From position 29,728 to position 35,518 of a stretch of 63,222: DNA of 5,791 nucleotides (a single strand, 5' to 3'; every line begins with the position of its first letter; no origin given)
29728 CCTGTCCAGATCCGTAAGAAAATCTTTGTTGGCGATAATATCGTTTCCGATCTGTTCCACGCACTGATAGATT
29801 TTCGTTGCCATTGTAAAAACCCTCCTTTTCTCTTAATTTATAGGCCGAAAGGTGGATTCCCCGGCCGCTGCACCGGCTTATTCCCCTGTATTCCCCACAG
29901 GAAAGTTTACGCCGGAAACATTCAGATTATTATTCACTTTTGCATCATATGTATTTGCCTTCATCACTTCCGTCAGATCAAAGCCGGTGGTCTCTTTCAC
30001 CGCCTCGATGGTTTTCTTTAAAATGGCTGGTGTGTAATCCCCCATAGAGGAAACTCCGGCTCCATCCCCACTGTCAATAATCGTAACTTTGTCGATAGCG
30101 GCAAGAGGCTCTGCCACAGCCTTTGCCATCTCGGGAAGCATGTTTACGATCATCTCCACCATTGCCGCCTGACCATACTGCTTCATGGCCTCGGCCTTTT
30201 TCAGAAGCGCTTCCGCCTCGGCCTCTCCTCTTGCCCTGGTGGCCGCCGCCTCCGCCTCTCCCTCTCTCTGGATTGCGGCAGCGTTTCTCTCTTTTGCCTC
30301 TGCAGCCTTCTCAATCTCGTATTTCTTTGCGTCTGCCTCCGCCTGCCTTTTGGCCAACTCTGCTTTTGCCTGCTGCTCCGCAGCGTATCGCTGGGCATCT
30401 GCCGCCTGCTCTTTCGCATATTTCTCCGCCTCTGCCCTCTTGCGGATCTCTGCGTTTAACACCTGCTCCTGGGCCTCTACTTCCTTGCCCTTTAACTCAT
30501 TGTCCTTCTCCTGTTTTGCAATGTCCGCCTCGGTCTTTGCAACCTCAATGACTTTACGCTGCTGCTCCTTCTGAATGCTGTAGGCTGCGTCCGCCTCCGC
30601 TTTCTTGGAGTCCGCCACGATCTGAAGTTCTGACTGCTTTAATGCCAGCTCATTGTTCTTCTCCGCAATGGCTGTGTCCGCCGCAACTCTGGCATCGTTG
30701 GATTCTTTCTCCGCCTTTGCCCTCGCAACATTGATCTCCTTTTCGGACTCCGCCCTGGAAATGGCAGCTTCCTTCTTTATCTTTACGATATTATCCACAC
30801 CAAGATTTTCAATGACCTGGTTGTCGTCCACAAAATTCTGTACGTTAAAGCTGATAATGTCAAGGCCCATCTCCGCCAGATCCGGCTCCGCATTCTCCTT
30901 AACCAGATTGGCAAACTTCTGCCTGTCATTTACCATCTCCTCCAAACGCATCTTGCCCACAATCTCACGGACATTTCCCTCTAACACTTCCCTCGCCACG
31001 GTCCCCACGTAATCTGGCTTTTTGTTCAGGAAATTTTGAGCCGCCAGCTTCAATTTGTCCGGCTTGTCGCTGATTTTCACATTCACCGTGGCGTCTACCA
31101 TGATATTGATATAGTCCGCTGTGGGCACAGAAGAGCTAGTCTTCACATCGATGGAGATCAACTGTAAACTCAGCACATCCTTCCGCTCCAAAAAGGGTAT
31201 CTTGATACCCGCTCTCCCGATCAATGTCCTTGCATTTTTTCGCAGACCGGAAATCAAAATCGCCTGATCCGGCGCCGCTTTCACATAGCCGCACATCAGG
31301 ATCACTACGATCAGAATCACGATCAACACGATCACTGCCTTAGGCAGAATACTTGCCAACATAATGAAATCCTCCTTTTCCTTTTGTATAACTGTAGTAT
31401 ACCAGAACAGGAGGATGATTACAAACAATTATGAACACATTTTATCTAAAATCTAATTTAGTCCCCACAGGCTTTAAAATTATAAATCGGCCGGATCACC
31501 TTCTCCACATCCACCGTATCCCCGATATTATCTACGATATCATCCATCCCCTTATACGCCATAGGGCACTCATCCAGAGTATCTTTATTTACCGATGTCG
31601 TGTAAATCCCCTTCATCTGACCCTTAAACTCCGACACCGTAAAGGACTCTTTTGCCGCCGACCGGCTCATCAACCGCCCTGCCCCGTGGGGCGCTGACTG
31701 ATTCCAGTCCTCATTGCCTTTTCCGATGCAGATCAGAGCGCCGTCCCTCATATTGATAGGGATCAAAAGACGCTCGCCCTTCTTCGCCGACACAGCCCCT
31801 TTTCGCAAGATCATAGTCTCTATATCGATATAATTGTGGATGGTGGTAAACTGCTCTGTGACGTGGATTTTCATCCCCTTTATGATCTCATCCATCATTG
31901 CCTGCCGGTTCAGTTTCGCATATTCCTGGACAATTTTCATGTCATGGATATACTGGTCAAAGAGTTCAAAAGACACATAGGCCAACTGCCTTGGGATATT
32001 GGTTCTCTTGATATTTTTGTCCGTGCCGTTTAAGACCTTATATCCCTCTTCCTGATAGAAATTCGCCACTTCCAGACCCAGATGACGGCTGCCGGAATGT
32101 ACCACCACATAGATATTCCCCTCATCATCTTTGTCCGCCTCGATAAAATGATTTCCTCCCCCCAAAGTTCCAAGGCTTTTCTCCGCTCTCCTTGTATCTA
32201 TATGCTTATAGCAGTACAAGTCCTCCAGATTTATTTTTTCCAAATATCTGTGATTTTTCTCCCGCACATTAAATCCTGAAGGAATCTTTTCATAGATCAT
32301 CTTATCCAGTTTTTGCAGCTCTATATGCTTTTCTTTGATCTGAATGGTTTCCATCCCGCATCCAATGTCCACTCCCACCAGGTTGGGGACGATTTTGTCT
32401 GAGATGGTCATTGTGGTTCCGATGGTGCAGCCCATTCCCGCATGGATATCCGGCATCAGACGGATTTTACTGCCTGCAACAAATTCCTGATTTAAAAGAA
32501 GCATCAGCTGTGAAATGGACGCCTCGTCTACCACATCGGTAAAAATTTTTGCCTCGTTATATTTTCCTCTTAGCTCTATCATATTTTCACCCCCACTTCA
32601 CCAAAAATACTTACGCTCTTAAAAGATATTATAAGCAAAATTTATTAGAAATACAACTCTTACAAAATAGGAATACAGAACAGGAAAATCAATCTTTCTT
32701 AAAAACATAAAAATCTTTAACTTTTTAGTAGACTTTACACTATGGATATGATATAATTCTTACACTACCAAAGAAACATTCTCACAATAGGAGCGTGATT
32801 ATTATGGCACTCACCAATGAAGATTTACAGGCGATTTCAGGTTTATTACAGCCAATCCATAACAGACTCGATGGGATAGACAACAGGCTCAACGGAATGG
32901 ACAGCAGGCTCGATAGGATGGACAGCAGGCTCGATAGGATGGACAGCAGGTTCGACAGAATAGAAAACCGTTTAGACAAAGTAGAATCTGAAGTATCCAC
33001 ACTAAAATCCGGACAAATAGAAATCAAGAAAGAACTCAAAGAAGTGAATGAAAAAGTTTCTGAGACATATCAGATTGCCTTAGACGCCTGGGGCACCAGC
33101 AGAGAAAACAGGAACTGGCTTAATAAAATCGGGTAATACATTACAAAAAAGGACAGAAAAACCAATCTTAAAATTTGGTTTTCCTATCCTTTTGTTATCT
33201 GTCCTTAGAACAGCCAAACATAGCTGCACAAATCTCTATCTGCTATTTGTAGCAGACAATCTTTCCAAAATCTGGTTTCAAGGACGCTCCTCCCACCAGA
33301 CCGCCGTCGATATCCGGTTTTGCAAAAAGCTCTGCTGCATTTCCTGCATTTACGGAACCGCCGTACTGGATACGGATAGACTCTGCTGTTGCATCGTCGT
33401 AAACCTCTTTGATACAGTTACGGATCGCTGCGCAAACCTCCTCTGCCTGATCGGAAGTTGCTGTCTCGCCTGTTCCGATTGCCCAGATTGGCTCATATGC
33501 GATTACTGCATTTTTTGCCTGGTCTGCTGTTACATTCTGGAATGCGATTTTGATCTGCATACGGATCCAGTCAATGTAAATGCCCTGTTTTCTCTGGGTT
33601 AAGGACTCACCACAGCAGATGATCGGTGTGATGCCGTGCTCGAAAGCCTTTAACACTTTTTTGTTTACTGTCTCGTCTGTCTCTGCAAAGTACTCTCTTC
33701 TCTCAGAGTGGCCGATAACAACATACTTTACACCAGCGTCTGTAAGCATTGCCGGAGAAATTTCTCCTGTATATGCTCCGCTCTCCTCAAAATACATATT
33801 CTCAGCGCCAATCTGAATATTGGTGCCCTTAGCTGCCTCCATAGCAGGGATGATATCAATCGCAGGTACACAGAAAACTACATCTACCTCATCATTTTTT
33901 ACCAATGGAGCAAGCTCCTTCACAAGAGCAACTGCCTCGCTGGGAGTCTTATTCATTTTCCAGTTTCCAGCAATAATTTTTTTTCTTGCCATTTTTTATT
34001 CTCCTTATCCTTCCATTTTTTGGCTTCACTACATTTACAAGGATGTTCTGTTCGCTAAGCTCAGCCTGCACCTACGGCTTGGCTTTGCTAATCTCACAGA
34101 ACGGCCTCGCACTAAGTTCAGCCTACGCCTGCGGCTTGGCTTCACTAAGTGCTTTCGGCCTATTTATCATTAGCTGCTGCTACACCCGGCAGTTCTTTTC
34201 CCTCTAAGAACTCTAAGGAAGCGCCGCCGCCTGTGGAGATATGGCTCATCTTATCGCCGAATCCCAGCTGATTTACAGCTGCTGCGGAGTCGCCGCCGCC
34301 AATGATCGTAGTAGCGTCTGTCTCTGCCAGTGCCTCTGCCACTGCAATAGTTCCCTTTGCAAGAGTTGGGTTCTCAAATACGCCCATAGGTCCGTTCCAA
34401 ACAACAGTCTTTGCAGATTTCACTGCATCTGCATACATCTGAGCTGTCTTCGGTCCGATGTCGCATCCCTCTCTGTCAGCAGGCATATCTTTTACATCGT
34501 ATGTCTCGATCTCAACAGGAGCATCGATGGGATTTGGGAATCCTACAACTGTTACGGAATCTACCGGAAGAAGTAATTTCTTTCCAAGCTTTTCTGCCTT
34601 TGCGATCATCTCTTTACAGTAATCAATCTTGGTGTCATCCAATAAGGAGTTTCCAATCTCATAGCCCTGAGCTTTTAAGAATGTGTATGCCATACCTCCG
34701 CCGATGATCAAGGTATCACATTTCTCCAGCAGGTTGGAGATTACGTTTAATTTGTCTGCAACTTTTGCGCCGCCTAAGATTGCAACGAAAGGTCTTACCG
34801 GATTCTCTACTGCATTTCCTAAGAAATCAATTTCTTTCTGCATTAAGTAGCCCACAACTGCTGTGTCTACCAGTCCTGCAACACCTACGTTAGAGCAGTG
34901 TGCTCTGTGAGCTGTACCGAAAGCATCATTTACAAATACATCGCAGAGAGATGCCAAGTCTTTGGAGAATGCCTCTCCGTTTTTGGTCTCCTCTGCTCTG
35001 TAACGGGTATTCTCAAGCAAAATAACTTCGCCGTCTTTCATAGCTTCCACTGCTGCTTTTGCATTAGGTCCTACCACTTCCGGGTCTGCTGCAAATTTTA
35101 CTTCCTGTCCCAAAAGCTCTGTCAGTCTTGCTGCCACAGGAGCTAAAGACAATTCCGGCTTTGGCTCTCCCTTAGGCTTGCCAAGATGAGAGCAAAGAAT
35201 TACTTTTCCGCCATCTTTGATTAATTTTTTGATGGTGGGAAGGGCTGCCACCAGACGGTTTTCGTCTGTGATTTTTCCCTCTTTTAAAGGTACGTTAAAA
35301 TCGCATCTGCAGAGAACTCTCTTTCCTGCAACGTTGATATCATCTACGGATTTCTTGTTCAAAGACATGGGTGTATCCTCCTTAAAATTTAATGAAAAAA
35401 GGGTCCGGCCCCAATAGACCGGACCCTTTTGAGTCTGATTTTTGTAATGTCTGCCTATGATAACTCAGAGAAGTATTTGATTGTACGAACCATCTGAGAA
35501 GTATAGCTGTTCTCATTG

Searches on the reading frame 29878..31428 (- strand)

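Call 50: search_protein_families(library=pfam, proteins=[window:29878-31428:-], max_evalue=0.00001)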
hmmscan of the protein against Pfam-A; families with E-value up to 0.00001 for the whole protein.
window:29878-31428:- (516 aa): 1 family
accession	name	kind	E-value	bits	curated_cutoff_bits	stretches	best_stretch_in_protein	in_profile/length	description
PF01145.31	Band_7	-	9.3e-26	91.4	23.6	1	70-230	20-176/176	SPFH domain / Band 7 family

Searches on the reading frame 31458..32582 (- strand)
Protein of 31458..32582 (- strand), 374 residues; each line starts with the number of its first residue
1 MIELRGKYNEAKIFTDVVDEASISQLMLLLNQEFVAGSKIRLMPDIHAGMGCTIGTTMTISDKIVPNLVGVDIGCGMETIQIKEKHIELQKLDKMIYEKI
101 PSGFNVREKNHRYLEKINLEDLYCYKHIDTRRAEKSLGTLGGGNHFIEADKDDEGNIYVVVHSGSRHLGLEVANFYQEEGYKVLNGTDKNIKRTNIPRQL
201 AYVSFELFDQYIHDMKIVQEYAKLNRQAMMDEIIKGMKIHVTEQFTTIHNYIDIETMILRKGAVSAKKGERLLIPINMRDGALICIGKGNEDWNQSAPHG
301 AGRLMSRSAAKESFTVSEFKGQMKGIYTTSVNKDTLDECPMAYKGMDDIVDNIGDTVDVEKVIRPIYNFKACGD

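Call 50: search_protein_families(library=pfam, proteins=[window:31458-32582:-], max_evalue=0.00001)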
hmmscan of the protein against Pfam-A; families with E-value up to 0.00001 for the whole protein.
window:31458-32582:- (374 aa): 1 family
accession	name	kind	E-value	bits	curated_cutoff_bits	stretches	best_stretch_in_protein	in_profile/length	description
PF01139.22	RtcB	-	1.7e-68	232.2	27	2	129-370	139-425/426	tRNA-splicing ligase RtcB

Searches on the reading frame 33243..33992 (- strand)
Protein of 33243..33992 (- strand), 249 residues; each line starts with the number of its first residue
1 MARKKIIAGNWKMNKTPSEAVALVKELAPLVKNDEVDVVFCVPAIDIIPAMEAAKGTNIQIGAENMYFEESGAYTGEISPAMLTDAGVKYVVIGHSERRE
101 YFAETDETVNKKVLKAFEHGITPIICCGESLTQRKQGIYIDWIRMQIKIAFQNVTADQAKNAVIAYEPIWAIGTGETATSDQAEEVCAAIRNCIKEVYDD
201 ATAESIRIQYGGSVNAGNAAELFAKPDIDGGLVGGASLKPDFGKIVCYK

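Call 50: search_protein_families(library=pfam, proteins=[window:33243-33992:-], max_evalue=0.00001)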
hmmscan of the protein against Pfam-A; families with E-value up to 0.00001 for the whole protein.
window:33243-33992:- (249 aa): 1 family
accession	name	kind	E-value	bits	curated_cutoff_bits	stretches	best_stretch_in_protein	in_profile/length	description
PF00121.24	TIM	-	1.9e-96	322.7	20.1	1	5-246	1-242/245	Triosephosphate isomerase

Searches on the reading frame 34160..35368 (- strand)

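Call 3: search_protein_families(library=pfam, proteins=[window:34160-35368:-], max_evalue=0.01)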
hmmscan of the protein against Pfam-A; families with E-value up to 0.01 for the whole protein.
window:34160-35368:- (402 aa): 1 family
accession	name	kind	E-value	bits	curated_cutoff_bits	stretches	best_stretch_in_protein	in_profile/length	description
PF00162.24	PGK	-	4.5e-160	533.2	27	1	8-391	1-379/379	Phosphoglycerate kinase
